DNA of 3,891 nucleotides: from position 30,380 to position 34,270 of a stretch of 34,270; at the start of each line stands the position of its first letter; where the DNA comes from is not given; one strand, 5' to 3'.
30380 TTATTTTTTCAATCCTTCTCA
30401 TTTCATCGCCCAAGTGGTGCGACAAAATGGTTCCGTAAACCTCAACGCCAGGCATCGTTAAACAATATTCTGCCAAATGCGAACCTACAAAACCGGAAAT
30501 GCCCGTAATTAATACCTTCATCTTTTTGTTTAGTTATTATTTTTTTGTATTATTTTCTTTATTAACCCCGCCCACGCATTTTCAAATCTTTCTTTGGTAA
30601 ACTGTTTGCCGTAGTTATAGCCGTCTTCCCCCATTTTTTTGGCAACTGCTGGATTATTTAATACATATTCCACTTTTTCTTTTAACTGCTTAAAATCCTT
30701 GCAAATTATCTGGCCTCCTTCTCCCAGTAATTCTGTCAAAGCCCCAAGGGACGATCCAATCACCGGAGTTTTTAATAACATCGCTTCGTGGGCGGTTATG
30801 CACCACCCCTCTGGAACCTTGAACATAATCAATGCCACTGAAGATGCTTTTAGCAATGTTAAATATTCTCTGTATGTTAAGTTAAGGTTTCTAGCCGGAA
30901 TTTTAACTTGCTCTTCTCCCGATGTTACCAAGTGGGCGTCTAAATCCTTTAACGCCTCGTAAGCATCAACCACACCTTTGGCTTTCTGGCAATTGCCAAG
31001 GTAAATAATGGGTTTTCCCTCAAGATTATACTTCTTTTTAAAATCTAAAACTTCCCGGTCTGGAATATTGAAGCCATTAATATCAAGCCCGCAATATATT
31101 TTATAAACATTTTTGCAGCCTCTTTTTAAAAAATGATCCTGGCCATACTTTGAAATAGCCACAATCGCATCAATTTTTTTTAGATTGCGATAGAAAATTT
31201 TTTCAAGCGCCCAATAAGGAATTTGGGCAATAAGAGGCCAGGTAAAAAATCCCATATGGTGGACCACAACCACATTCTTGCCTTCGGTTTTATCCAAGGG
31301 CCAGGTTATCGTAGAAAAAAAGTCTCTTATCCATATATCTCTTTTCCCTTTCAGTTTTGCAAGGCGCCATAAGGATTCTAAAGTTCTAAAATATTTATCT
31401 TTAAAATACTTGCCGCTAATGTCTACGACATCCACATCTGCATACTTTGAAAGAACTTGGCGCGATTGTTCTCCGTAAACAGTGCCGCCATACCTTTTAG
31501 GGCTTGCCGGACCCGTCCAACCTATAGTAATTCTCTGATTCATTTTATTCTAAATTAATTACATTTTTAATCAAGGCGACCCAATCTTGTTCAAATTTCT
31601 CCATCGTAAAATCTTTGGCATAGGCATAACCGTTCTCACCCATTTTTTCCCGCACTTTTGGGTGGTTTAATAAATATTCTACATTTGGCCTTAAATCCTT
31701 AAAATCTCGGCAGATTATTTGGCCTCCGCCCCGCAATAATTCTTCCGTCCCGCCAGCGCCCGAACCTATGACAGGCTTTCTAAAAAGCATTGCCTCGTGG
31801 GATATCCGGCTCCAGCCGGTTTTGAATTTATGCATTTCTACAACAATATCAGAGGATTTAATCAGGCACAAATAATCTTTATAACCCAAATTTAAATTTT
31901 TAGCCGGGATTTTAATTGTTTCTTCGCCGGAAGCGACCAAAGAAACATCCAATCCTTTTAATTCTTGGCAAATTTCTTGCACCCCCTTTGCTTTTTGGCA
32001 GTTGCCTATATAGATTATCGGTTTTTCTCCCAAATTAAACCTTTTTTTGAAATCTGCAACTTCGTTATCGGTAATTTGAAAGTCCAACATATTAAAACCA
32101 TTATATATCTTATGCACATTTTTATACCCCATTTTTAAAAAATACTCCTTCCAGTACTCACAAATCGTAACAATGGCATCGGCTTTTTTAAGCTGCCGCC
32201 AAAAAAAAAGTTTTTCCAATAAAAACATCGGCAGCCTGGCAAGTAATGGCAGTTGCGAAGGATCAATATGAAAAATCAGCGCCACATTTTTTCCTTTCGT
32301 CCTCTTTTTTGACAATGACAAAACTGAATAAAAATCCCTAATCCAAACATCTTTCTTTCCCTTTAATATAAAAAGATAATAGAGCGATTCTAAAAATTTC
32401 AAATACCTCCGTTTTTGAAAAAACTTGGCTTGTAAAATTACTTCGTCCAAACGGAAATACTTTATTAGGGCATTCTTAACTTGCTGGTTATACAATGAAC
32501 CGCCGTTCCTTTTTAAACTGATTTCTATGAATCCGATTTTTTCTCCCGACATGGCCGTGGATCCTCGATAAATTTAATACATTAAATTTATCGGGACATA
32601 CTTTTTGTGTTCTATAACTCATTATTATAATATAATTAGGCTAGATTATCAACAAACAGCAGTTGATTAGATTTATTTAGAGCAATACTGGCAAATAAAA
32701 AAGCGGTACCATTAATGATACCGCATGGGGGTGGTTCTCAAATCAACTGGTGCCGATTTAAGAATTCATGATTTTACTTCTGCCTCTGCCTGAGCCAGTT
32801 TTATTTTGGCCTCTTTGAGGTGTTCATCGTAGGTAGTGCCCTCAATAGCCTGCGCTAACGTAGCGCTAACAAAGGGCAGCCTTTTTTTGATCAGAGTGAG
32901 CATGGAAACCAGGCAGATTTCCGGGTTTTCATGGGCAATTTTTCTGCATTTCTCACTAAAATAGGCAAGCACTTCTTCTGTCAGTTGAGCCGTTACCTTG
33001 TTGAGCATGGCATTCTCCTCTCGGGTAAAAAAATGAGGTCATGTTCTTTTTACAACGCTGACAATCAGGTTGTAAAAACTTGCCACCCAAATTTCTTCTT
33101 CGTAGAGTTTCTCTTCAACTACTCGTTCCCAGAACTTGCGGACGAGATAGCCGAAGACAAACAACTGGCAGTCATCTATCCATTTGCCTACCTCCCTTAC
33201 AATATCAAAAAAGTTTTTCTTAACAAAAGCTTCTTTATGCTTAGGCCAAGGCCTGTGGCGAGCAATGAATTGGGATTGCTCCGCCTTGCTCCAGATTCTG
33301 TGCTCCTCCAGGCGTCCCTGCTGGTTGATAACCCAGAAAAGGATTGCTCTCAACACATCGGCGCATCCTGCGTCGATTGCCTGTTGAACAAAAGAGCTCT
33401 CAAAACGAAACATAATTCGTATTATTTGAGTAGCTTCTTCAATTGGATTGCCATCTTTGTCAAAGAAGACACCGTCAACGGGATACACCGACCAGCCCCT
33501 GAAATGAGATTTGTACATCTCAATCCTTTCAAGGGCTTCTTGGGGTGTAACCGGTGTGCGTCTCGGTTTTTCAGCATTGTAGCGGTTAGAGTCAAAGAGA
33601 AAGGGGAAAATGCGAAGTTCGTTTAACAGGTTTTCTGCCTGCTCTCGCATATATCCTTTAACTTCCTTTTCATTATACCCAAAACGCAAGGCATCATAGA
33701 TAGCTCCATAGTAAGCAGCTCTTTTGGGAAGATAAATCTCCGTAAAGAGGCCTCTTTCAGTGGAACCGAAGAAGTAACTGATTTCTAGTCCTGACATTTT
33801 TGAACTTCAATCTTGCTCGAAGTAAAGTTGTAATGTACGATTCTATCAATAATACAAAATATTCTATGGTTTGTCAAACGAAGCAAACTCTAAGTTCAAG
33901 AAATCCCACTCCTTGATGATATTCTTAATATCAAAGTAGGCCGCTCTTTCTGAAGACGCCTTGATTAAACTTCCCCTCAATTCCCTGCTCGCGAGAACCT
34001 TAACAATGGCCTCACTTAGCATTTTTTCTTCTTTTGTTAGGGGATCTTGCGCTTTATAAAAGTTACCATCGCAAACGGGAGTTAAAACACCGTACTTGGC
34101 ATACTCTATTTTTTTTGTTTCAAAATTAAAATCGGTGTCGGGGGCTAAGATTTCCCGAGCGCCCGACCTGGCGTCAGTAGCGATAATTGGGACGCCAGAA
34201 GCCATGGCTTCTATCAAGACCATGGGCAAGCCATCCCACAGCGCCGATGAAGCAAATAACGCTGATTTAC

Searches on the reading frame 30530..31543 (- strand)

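Call 65: search_protein_families(library=pfam, proteins=[window:30530-31543:-], max_evalue=0.0001)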
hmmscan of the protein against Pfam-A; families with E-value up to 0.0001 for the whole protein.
window:30530-31543:- (337 aa): 4 families
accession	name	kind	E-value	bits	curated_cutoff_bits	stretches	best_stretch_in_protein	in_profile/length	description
PF00534.26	Glycos_transf_1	-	7.6e-13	48.8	26.4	1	163-310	2-171/172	Glycosyl transferases group 1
PF13692.12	Glyco_trans_1_4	-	2.8e-07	31.3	27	1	179-297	4-142/142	Glycosyl transferases group 1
PF13439.12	Glyco_transf_4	-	2.8e-06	27.9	28.5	1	48-155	54-168/170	Glycosyltransferase Family 4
PF13524.12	Glyco_trans_1_2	-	7.8e-05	23.1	25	0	200-310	14-127/144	Glycosyl transferase-like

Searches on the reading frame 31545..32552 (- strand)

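Call 65: search_protein_families(library=pfam, proteins=[window:31545-32552:-], max_evalue=0.0001)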
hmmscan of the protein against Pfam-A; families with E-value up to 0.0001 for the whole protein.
window:31545-32552:- (335 aa): 3 families
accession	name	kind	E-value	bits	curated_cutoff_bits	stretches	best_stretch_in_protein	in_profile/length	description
PF00534.26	Glycos_transf_1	-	1.1e-07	32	26.4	1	164-309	3-170/172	Glycosyl transferases group 1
PF13524.12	Glyco_trans_1_2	-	8.4e-06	26.2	25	1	198-311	12-128/144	Glycosyl transferase-like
PF13439.12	Glyco_transf_4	-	2.2e-05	25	28.5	1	66-154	72-167/170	Glycosyltransferase Family 4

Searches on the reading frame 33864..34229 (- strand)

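Call 65: search_protein_families(library=pfam, proteins=[window:33864-34229:-], max_evalue=0.0001)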
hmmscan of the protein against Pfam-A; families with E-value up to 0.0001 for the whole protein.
window:33864-34229:- (121 aa): 2 families
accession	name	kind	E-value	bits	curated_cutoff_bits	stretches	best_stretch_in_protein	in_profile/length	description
PF00534.26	Glycos_transf_1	-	3.3e-08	33.7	26.4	1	1-32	105-135/172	Glycosyl transferases group 1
PF13692.12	Glyco_trans_1_4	-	2.1e-06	28.5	27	1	1-31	89-118/142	Glycosyl transferases group 1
